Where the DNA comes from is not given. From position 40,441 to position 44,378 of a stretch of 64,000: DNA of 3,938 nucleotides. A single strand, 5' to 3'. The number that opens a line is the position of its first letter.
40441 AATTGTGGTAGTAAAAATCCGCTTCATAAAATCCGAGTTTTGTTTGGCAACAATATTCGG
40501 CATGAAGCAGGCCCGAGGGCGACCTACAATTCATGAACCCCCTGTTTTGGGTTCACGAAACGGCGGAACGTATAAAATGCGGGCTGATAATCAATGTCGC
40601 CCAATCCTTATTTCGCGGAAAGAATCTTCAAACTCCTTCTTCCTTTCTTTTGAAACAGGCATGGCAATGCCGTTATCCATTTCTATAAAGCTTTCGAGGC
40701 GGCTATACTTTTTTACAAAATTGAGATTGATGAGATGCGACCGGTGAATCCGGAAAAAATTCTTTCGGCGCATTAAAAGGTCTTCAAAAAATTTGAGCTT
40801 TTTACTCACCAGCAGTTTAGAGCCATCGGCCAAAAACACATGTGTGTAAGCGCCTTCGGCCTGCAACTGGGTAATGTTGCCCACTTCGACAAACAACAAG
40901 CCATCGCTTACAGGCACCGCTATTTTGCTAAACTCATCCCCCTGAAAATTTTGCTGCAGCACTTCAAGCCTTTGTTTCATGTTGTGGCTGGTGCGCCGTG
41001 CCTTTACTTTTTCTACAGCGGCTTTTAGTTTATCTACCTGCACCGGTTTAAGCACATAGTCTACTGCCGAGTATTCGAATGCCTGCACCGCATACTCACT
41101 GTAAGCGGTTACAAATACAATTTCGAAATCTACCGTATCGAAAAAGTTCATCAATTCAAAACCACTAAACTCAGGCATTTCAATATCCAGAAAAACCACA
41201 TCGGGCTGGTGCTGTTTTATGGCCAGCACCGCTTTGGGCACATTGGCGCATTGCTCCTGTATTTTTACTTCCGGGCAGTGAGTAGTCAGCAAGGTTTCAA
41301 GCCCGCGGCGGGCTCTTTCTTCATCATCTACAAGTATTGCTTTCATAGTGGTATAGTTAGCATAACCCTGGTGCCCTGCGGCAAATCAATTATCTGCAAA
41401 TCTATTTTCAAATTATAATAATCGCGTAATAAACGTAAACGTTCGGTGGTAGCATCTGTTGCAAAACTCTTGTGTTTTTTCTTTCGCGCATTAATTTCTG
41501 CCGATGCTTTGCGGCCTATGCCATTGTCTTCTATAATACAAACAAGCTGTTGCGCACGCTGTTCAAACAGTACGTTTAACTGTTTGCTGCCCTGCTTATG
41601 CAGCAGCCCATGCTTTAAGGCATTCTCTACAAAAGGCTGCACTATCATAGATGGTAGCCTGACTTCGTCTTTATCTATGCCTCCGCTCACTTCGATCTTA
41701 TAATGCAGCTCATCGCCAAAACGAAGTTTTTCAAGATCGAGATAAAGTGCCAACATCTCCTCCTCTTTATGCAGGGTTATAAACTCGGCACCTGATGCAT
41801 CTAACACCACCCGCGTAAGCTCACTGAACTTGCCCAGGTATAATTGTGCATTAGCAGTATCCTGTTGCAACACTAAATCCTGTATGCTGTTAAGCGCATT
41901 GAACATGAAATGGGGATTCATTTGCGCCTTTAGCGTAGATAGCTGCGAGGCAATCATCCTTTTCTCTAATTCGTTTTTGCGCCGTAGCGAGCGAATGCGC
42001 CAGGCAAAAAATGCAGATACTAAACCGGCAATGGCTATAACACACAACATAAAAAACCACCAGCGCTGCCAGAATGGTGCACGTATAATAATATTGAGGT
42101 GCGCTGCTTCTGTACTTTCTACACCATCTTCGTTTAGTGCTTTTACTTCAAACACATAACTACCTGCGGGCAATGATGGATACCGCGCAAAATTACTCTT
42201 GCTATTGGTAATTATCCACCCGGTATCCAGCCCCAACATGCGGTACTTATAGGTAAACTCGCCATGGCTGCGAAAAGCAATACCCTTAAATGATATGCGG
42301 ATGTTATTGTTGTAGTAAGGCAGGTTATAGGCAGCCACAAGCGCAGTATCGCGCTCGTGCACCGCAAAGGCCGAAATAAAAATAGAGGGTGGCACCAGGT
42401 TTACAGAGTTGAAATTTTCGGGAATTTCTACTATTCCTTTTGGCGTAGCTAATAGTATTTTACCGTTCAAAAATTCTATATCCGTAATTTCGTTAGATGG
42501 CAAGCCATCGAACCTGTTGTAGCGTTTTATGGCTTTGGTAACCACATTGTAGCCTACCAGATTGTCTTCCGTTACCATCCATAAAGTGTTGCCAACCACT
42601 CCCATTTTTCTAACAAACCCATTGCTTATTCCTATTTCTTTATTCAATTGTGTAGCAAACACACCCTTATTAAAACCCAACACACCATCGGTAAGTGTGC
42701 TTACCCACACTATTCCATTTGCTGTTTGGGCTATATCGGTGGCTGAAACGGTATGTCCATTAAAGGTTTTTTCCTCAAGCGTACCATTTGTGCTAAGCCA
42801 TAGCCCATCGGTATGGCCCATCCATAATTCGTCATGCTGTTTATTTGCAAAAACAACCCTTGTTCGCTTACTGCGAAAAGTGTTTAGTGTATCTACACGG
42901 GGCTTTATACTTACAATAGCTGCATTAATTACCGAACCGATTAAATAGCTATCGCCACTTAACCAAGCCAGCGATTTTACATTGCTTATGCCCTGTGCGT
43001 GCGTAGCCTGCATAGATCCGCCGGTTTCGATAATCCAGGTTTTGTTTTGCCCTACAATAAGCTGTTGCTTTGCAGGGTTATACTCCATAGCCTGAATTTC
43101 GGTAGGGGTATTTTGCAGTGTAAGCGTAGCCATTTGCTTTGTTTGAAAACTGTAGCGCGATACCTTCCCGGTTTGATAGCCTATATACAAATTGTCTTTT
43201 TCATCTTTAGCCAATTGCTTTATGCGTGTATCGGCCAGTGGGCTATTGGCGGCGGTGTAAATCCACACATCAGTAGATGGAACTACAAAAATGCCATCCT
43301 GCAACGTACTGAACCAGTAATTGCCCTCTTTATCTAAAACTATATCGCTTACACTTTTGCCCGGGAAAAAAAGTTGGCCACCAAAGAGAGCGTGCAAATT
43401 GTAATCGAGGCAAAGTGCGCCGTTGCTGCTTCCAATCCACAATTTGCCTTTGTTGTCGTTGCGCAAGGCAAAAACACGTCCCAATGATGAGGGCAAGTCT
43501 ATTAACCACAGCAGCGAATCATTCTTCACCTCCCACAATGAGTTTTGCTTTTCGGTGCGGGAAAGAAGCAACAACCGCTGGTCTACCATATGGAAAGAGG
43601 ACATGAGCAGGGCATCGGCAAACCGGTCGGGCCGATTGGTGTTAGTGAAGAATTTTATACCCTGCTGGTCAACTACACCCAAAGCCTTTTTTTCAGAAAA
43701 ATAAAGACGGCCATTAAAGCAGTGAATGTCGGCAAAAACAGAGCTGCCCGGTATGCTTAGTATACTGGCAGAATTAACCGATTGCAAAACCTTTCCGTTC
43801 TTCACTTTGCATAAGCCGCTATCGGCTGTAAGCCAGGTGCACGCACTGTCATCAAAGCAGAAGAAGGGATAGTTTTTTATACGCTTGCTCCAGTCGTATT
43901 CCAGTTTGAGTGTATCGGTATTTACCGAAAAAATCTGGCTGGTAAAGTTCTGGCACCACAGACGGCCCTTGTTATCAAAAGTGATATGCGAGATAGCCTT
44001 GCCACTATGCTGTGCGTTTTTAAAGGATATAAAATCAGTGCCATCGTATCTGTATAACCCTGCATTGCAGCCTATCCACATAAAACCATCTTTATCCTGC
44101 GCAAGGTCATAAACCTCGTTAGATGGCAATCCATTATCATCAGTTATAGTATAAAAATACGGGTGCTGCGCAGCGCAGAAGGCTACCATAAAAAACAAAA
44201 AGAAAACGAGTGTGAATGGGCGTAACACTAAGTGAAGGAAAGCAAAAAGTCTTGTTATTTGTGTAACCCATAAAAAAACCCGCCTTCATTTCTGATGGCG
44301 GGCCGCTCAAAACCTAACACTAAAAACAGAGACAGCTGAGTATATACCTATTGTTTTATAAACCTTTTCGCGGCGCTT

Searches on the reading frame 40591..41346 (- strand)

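Call 6: search_protein_families(library=pfam, proteins=[window:40591-41346:-], max_evalue=0.001)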
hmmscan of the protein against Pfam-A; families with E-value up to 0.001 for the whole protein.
window:40591-41346:- (251 aa): 2 families
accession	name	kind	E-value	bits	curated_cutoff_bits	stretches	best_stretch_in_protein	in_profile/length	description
PF00072.30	Response_reg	-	4e-20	72.5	30.2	1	4-112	2-111/111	Response regulator receiver domain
PF04397.21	LytTR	-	4.2e-15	56.2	22.6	1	150-241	3-95/98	LytTr DNA-binding domain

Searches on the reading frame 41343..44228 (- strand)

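Call 6: search_protein_families(library=pfam, proteins=[window:41343-44228:-], max_evalue=0.001)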
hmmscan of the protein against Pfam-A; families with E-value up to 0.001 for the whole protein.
window:41343-44228:- (961 aa): 5 families
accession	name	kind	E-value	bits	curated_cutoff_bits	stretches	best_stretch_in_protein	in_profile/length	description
PF06580.19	His_kinase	-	1.2e-21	77.2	25.2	1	762-841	2-81/81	Histidine kinase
PF07494.17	Reg_prop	-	4.7e-21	72.6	20.4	1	33-55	1-23/24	Two component regulator propeller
PF07495.19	Y_Y_Y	-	1.5e-14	54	26.6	1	656-715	6-64/65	Y_Y_Y domain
PF25173.1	Beta-prop_WDR3_1st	-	1.4e-05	25.3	154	0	335-400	31-96/184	WDR3 first beta-propeller domain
PF23414.1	Beta-prop_EML_2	-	0.001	19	90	0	343-439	50-149/266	Echinoderm microtubule-associated protein second beta-propeller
